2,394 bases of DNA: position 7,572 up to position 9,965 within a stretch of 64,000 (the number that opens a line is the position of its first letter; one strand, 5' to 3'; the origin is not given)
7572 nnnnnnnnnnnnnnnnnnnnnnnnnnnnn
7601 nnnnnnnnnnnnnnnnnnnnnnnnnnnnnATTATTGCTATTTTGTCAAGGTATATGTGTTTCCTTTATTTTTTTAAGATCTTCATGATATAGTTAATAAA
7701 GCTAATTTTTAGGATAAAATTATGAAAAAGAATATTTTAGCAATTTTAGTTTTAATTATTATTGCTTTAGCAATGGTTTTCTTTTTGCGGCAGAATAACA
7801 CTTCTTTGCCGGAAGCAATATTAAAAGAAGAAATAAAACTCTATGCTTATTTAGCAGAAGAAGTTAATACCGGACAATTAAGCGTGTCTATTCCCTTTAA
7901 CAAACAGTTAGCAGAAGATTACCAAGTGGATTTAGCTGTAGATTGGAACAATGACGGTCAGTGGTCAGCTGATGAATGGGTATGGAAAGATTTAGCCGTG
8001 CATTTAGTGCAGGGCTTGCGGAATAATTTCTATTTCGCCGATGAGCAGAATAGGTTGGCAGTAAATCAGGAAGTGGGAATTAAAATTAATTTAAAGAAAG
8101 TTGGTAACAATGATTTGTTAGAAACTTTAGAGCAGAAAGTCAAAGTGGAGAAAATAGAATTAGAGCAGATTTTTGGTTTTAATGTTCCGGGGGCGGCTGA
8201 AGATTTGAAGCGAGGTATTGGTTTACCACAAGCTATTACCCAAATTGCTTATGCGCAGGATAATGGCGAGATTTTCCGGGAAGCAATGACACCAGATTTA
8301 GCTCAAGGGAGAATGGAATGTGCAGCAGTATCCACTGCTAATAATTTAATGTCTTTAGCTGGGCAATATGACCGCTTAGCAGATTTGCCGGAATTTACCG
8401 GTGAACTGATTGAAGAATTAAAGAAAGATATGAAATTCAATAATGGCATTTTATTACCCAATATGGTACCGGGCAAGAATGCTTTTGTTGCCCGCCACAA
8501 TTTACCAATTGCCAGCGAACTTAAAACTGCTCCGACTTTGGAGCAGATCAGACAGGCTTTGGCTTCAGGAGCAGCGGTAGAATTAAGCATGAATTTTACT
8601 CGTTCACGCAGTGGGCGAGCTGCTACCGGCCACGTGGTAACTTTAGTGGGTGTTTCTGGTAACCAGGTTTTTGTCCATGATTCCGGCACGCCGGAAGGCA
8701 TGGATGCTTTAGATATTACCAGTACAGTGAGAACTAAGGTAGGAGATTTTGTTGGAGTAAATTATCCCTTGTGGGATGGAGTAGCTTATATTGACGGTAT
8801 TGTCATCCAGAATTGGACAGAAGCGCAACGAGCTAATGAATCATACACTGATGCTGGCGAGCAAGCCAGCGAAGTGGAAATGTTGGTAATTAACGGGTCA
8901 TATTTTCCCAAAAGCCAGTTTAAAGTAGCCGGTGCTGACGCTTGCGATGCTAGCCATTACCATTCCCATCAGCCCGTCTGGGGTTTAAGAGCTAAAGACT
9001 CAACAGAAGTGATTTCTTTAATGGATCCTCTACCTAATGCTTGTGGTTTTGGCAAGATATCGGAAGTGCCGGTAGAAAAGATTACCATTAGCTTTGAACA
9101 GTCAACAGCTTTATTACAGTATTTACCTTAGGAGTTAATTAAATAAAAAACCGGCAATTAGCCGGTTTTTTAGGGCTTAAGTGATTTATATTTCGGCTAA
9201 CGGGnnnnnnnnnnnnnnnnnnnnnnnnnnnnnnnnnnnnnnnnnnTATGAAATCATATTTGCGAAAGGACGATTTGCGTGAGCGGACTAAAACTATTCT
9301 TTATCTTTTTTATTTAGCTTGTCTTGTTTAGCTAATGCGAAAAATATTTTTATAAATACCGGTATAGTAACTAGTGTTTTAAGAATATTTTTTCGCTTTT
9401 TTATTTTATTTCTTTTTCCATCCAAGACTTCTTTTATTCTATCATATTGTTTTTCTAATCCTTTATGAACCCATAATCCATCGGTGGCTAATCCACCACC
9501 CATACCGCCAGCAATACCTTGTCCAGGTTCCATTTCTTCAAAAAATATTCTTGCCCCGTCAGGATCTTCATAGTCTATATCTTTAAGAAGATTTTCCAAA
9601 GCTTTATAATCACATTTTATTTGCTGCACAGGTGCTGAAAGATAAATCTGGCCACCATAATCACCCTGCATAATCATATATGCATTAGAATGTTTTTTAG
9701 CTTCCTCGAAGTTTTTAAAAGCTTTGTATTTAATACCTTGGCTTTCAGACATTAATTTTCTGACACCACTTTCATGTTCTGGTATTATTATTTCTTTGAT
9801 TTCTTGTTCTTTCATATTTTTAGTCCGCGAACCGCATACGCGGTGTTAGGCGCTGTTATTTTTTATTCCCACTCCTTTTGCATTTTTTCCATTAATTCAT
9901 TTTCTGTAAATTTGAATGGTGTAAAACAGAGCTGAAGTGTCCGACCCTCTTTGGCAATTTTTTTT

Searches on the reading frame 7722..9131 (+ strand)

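Call 3: search_protein_families(library=pfam, proteins=[window:7722-9131:+], max_evalue=1)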
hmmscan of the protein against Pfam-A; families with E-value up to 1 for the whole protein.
window:7722-9131:+ (469 aa): 1 family
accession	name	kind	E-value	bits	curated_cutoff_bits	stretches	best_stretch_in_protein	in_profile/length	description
PF16480.10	DUF5057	-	0.2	11.5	27.9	1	54-122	141-211/378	Domain of unknown function (DUF5057)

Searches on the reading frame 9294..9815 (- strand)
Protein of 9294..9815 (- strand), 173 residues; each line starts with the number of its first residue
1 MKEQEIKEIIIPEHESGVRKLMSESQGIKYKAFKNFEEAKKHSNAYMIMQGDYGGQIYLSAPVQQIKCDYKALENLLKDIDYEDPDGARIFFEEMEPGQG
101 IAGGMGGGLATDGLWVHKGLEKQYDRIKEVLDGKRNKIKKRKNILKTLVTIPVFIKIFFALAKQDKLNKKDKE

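Call 3: search_protein_families(library=pfam, proteins=[window:9294-9815:-], max_evalue=1)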
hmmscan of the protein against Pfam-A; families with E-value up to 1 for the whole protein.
window:9294-9815:- (173 aa): 1 family
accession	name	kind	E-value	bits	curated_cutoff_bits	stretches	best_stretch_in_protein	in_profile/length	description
PF22793.1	DUF7013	-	0.23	12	27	1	44-81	90-126/158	Domain of unknown function (DUF7013)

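Call 4: search_protein_families(library=padloc, proteins=[window:9294-9815:-], max_evalue=1)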
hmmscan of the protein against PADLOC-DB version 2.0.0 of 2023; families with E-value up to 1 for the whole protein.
window:9294-9815:- (173 aa): 0 families

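Call 5: search_protein_families(library=ncbifam, proteins=[window:9294-9815:-], max_evalue=1)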
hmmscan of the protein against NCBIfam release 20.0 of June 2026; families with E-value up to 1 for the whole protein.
window:9294-9815:- (173 aa): 0 families

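Call 22: find_homologous_proteins(query=window:9294-9815:-, max_evalue=0.01)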
Query window:9294-9815:- (173 aa): 20 proteins with E <= 0.01 among 145 candidates.
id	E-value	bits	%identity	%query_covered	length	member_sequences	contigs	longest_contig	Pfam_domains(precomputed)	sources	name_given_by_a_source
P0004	2.1e-108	378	100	100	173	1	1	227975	-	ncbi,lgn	-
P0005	5.6e-48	181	64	76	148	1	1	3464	-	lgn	-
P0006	2.0e-39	153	53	76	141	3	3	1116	-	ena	-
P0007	6.2e-39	152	54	75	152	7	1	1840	-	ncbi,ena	ncbi:MAG: hypothetical protein AABX34_06100 [Nanoarchaeota archaeon]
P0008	9.3e-38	148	51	76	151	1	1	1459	-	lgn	-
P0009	9.4e-38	148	53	80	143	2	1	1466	-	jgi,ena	-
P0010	3.9e-37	146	51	75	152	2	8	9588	-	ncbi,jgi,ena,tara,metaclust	jgi:hypothetical protein|tara:strand:+ start:186 stop:644 length:459 start_codon:yes stop_codon:yes 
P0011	9.0e-37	145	54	76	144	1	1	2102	-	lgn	-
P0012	2.8e-34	137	51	73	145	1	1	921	-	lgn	-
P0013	2.9e-34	137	49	75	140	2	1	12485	-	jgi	-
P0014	4.7e-34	136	52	73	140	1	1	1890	-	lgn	-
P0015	1.1e-32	131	50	76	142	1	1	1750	-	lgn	-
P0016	1.3e-32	131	51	73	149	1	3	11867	-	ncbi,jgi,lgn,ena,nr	ncbi:hypothetical protein KKG83_04410 [Candidatus Micrarchaeota archaeon]|nr:hypothetical protein [C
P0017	3.0e-31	127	46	79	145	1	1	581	-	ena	-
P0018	6.4e-31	126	47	79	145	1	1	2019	-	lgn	-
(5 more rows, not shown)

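Call 30: find_encoding_contigs(protein=P0005, flank=4000)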
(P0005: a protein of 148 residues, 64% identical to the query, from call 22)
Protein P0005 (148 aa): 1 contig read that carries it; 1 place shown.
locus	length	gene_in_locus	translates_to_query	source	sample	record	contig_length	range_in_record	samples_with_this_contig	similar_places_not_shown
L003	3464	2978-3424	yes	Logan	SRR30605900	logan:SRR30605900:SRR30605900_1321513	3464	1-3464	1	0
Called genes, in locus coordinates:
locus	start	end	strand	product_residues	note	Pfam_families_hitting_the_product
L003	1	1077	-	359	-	?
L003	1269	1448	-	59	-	-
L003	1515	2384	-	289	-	PF02899:Phage_int_SAM_1 (weak), PF13495:Phage_int_SAM_4, PF00589:Phage_integrase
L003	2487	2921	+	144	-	-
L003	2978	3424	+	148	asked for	-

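Call 51: find_encoding_contigs(protein=P0010, flank=3000, max_places=3)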
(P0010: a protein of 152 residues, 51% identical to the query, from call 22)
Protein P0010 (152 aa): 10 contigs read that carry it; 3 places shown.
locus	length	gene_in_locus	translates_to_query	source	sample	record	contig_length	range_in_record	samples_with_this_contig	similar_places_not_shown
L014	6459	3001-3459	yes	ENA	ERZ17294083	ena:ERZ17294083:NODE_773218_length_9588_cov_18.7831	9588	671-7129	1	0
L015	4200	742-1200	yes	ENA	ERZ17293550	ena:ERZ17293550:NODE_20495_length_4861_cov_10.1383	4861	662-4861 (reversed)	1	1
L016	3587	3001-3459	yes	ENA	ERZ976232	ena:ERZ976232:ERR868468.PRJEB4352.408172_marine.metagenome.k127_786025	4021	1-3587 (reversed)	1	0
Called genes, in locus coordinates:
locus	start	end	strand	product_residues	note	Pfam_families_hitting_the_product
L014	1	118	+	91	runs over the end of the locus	-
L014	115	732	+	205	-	-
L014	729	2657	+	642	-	-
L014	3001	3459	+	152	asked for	-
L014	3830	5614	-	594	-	PF03235:GmrSD_N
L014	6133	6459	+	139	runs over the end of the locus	-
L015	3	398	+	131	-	?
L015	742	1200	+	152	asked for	-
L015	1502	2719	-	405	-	PF07690:MFS_1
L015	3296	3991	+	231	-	PF13847:Methyltransf_31, PF08241:Methyltransf_11, PF13649:Methyltransf_25 (weak)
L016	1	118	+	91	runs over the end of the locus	-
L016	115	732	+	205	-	-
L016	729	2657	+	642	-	-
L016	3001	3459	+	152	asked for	-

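Call 52: find_encoding_contigs(protein=P0013, flank=3000, max_places=2)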
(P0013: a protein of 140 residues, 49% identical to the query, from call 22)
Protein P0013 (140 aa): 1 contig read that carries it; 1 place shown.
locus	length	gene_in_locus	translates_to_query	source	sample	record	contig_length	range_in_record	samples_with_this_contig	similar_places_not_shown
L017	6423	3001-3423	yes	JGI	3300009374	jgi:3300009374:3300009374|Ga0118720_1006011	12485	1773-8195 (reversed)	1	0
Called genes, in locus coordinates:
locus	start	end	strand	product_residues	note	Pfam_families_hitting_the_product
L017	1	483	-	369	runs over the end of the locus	PF01368:DHH, PF02272:DHHA1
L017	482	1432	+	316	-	-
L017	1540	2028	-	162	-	PF04073:tRNA_edit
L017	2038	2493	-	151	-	-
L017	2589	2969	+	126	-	-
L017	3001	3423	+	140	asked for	-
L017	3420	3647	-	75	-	-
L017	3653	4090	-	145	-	-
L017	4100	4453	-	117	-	-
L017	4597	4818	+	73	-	PF09723:Zn_ribbon_8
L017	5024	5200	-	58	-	-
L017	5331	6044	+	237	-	-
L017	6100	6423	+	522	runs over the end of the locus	PF01636:APH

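Call 53: find_encoding_contigs(protein=P0016, flank=3000, max_places=2)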
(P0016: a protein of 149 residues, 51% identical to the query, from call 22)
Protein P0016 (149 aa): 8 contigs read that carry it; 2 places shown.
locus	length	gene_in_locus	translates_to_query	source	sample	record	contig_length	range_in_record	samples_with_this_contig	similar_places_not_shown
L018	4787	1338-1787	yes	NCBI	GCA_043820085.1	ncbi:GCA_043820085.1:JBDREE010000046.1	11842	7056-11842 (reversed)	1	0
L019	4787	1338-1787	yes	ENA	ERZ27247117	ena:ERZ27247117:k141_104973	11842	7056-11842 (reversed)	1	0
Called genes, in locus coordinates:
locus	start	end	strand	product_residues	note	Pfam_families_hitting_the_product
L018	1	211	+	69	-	?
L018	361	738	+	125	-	PF20033:DUF6438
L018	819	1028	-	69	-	-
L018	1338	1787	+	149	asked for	-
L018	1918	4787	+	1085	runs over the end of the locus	PF13715:CarbopepD_reg_2 (faint), PF13620:CarboxypepD_reg (faint)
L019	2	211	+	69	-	?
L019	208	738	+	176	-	PF20033:DUF6438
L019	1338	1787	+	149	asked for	-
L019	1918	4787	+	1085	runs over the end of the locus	PF13715:CarbopepD_reg_2 (faint), PF13620:CarboxypepD_reg (faint)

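Call 58: search_protein_families(library=pfam, alignment_id=A3, max_evalue=0.1)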
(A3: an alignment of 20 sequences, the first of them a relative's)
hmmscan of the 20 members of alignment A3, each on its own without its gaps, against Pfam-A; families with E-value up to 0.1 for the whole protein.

A. member 1, P0004 (173 aa): 0 families

B. families by the number of members that match (of 20 scanned): 1 family
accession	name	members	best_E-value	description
PF25213.1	HVO_A0261_N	1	0.034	HVO_A0261 N-terminal domain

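Call 59: search_solved_structures(query=A3, max_evalue=10, show_alignments=2)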
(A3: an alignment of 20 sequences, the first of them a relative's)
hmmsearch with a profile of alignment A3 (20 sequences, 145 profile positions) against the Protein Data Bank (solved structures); distinct sequences matched with E-value up to 10: 0.

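Call 64: search_protein_families(library=phrogs, proteins=[window:9294-9815:-, L003:2487-2921:+], max_evalue=0.1)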
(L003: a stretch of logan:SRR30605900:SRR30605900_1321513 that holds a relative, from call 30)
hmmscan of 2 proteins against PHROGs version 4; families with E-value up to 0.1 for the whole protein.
window:9294-9815:- (173 aa): 0 families

L003:2487-2921:+ (144 aa): 1 family
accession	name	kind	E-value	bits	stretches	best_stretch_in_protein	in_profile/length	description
phrog_7512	-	unknown function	3.6e-10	41.4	1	5-142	5-135/141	-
